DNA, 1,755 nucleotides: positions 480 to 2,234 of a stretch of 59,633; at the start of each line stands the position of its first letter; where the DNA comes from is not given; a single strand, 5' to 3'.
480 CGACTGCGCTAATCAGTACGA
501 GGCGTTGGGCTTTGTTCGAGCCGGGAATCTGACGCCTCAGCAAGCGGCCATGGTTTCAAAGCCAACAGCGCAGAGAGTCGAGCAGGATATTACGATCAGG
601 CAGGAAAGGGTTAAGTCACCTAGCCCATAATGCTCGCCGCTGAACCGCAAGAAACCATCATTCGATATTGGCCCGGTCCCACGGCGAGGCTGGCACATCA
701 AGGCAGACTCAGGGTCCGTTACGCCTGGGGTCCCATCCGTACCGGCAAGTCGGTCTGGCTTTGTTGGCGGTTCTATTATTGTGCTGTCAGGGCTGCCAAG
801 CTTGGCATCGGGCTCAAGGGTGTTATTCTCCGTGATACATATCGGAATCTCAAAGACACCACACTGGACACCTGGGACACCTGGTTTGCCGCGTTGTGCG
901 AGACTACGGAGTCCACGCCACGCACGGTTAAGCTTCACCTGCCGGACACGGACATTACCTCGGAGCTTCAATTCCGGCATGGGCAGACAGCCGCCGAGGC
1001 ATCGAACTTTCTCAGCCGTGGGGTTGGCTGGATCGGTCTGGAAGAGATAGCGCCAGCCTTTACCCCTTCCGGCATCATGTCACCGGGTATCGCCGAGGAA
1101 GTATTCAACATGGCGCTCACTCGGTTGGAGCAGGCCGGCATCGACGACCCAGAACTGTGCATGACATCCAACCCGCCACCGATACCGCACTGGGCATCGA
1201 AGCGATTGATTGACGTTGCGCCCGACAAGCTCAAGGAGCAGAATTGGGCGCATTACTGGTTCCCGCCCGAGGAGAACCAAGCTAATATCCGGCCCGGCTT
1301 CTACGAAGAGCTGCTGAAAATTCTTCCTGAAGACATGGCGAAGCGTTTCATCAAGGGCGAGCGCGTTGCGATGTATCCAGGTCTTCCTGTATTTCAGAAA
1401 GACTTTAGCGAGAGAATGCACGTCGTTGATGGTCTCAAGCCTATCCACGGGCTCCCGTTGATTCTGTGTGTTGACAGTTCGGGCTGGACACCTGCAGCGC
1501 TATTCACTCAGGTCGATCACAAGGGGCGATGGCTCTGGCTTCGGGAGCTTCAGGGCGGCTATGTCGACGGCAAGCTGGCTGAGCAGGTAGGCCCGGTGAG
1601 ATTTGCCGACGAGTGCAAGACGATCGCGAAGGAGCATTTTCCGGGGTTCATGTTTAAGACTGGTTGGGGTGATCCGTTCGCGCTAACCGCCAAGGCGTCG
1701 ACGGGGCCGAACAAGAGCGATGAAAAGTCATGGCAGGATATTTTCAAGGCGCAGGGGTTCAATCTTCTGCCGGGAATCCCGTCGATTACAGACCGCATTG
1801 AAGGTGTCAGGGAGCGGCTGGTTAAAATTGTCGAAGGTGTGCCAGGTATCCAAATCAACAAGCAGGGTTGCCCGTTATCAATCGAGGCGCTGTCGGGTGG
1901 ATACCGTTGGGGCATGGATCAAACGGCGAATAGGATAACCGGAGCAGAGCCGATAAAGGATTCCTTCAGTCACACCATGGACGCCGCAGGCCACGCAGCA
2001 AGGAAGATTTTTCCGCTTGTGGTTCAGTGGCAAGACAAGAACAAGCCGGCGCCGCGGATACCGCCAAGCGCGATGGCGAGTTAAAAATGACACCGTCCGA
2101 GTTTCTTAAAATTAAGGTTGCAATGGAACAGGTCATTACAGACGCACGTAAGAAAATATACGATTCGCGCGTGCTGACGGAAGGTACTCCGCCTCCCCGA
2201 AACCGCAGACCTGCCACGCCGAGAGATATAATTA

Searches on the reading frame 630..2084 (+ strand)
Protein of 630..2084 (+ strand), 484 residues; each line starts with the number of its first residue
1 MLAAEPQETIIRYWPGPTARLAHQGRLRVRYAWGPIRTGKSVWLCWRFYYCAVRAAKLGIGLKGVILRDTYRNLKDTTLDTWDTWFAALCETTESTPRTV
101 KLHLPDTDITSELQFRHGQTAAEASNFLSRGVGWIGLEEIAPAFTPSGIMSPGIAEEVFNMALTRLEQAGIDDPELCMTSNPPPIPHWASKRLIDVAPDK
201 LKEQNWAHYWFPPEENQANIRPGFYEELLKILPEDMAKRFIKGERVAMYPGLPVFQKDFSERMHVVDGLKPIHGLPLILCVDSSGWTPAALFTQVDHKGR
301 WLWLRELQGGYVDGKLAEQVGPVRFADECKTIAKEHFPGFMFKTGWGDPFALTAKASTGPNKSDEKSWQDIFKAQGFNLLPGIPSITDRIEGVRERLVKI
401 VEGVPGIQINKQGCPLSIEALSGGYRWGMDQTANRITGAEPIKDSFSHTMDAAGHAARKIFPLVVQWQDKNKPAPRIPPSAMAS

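Call 12: search_dna_similar(query=window:630-2084:+, collection=phages, mode=protein, max_rows=15)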
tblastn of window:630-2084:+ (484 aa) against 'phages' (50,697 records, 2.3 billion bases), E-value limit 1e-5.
Records with a match: 16; places in all: 16; records where one place covers at least 80% of the query: 4.
Best place of each record, by identity: <60% 16.
By first word of the organism name: Burkholderia 5; Rhizobium 4; Caudoviricetes 3; Pseudomonas 1; Pelagibacter 1; Pseudoalteromonas 1; Methylophilales 1.
By host as written in the record: - 6; Rhizobium phaseoli N831 2; Pseudomonas aeruginosa 1; Burkholderia sp. 1; Burkholderia cepacia 1; Rhizobium etli T3_14 1; Rhizobium phaseoli N931 1; Candidadtus Pelagibacter sp. HTCC1062 1; and 2 more.
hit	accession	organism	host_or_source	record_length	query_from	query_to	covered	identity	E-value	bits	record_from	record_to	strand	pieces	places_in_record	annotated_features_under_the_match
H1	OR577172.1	Pseudomonas phage Rollin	Pseudomonas aeruginosa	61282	9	480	98%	26.0%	4e-18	94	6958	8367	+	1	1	hypothetical protein (x2)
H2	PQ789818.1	Burkholderia phage vB_E332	Burkholderia sp.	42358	26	453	88%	24.0%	4e-11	72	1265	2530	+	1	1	terminase large subunit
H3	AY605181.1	Burkholderia phage BcepC6B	-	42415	26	453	88%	22.9%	8e-10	67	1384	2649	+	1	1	g03: putative TerL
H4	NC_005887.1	Burkholderia phage BcepC6B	Burkholderia cepacia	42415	26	453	88%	22.9%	8e-10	67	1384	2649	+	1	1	TerL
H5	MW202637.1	Caudoviricetes sp.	Manatee Spring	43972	154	465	64%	26.9%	2e-17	92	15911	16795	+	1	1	large subunit terminase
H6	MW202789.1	Caudoviricetes sp.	Manatee Spring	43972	154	465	64%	26.9%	2e-17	92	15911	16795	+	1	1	large subunit terminase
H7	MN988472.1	Rhizobium phage RHph_TM3_14A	Rhizobium etli T3_14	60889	215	478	55%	30.4%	1e-17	92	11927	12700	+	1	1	terminase large subunit protein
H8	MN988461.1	Rhizobium phage RHph_TM27A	Rhizobium phaseoli N831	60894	215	478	55%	30.4%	1e-17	92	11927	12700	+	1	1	terminase large subunit protein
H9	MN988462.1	Rhizobium phage RHph_TM27B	Rhizobium phaseoli N831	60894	215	478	55%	30.4%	1e-17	92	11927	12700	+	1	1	terminase large subunit protein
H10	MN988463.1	Rhizobium phage RHph_TM29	Rhizobium phaseoli N931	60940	215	478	55%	30.4%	1e-17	92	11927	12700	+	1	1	terminase large subunit protein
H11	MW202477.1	Caudoviricetes sp.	Manatee Spring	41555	176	452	57%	28.1%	8e-12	74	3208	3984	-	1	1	large subunit terminase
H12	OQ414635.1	Pelagibacter phage EXVC031P Hodr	Candidadtus Pelagibacter sp. HTCC1062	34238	180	452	56%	27.1%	1e-15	86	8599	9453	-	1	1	hypothetical protein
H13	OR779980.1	Pseudoalteromonas phage vB_Pun_Y3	Pseudoalteromonas nigrifaciens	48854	212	484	56%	25.1%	6e-7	58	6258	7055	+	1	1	terminase large subunit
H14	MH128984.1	Burkholderia phage vB_BmuP_KL4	-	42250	215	453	49%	27.9%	9e-10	67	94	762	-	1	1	large terminase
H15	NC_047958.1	Burkholderia phage vB_BmuP_KL4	-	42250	215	453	49%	27.9%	9e-10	67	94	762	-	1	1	TerL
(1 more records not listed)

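Call 26: find_related_loci(query=window:630-2084:+, collection=viral_contigs, flank=10000)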
Query window:630-2084:+ (484 aa) in viral_contigs; peptide patterns used: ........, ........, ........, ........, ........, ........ (x = any residue, [..] = any of these).
3 stretches matched a pattern; 2 encode a relative of the query (tblastn E <= 1e-3); 2 distinct loci.
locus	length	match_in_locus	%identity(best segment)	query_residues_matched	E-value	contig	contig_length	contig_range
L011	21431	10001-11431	80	8-484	0e+0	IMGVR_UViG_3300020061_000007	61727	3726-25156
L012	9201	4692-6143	79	1-484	0e+0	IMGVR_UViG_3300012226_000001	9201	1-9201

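Call 73: find_related_loci(query=window:630-2084:+, collection=metagenome_contigs, flank=10000)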
Query window:630-2084:+ (484 aa) in metagenome_contigs; peptide patterns used: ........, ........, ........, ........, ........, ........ (x = any residue, [..] = any of these).
33 stretches matched a pattern; 3 encode a relative of the query (tblastn E <= 1e-3); 3 distinct loci.
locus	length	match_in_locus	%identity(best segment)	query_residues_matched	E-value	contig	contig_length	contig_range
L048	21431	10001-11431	80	8-484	0e+0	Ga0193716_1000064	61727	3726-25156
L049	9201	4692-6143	79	1-484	0e+0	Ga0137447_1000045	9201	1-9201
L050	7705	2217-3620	62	11-484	0e+0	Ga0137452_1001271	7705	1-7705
